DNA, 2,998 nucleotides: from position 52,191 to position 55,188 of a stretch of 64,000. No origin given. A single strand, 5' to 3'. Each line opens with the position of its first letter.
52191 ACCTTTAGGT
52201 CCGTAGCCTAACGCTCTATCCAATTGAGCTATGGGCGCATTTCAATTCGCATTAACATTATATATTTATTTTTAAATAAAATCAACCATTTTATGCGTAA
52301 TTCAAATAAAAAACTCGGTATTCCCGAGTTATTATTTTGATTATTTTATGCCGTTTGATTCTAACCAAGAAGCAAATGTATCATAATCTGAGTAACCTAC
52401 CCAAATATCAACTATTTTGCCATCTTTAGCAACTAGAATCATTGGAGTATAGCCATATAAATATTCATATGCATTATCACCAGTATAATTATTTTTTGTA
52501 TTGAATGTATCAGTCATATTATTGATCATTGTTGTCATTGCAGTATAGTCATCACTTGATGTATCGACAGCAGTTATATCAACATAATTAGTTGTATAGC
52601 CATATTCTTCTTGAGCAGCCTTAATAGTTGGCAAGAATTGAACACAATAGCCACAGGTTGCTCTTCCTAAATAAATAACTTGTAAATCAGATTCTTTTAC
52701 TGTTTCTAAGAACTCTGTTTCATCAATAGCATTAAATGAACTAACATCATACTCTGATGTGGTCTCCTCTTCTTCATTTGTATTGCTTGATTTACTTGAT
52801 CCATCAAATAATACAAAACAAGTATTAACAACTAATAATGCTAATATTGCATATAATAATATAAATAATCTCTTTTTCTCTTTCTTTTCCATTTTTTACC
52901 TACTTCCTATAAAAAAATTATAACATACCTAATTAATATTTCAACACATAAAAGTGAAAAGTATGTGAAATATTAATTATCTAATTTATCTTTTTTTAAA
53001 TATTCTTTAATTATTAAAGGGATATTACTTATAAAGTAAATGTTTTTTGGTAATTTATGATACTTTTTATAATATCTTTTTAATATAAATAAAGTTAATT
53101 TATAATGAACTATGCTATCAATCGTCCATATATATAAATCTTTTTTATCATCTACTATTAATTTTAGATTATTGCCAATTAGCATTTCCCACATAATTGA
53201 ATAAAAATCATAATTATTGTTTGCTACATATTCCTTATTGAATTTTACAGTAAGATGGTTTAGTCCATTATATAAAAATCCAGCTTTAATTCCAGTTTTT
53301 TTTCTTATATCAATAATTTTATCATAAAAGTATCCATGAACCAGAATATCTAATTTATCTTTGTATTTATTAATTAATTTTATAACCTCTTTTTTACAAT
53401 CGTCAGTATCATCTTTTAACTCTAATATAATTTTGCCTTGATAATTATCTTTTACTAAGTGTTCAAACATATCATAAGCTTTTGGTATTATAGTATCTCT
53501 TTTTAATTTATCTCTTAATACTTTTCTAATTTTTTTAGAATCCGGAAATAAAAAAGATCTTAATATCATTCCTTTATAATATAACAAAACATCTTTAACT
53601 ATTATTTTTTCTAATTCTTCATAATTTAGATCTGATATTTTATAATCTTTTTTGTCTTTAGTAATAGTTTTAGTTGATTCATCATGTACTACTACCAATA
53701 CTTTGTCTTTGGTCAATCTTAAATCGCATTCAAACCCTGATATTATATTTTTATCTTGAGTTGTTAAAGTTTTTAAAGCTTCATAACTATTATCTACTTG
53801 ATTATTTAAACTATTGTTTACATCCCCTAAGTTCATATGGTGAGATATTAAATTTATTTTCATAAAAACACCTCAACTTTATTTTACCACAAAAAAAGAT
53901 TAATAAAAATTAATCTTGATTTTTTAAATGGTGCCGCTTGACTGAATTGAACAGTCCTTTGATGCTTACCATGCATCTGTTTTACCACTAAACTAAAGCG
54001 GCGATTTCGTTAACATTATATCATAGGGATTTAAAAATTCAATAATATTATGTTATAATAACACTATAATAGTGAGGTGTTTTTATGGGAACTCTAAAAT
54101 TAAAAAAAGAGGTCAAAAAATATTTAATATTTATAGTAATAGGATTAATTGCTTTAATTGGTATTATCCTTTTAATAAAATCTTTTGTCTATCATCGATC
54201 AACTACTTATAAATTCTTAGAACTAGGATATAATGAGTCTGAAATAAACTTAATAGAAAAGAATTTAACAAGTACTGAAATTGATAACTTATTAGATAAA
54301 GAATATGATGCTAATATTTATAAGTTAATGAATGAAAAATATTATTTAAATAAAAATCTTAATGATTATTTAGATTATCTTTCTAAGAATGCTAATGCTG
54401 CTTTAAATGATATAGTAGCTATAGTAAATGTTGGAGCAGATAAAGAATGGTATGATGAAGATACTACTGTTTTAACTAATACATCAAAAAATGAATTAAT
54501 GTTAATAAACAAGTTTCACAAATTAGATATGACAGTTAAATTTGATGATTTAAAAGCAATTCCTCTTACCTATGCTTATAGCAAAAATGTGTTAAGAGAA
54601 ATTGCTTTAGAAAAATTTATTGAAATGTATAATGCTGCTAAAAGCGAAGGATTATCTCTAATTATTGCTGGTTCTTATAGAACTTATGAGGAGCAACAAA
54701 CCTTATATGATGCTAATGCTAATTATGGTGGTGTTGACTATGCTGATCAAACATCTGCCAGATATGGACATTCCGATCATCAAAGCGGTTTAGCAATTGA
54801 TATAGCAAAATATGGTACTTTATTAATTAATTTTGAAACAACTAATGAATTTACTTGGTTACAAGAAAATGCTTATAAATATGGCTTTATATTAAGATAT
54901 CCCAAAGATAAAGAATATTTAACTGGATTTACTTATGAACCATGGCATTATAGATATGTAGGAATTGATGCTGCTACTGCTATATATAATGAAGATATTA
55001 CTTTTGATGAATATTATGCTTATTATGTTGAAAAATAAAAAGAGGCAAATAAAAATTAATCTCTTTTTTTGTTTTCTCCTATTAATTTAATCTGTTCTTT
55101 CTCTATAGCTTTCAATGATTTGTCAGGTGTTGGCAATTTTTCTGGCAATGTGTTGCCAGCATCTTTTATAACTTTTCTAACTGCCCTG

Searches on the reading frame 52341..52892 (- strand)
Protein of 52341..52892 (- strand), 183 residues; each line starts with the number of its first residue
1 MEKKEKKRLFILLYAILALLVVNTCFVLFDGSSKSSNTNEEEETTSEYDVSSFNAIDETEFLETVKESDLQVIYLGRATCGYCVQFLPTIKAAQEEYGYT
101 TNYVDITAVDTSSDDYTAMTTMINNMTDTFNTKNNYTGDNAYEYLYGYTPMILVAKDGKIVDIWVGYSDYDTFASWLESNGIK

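Call 69: search_protein_families(library=pfam, proteins=[window:52341-52892:-], max_evalue=0.001)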
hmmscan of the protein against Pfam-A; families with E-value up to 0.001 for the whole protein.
window:52341-52892:- (183 aa): 2 families
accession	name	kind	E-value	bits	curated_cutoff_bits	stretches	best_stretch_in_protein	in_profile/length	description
PF00085.26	Thioredoxin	-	5.2e-06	26.8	23.5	1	56-127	5-74/103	Thioredoxin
PF13098.12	Thioredoxin_2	-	7.2e-06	26.7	27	1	71-177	8-104/104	Thioredoxin-like domain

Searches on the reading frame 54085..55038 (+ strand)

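Call 69: search_protein_families(library=pfam, proteins=[window:54085-55038:+], max_evalue=0.001)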
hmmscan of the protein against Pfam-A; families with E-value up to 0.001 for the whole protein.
window:54085-55038:+ (317 aa): 2 families
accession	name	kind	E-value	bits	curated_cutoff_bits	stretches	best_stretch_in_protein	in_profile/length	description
PF02557.22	VanY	-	2.4e-38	131.4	25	1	169-293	3-131/132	D-alanyl-D-alanine carboxypeptidase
PF18979.5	DUF5715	-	0.00055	20.1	26.8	0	134-244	27-123/171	Family of unknown function (DUF5715)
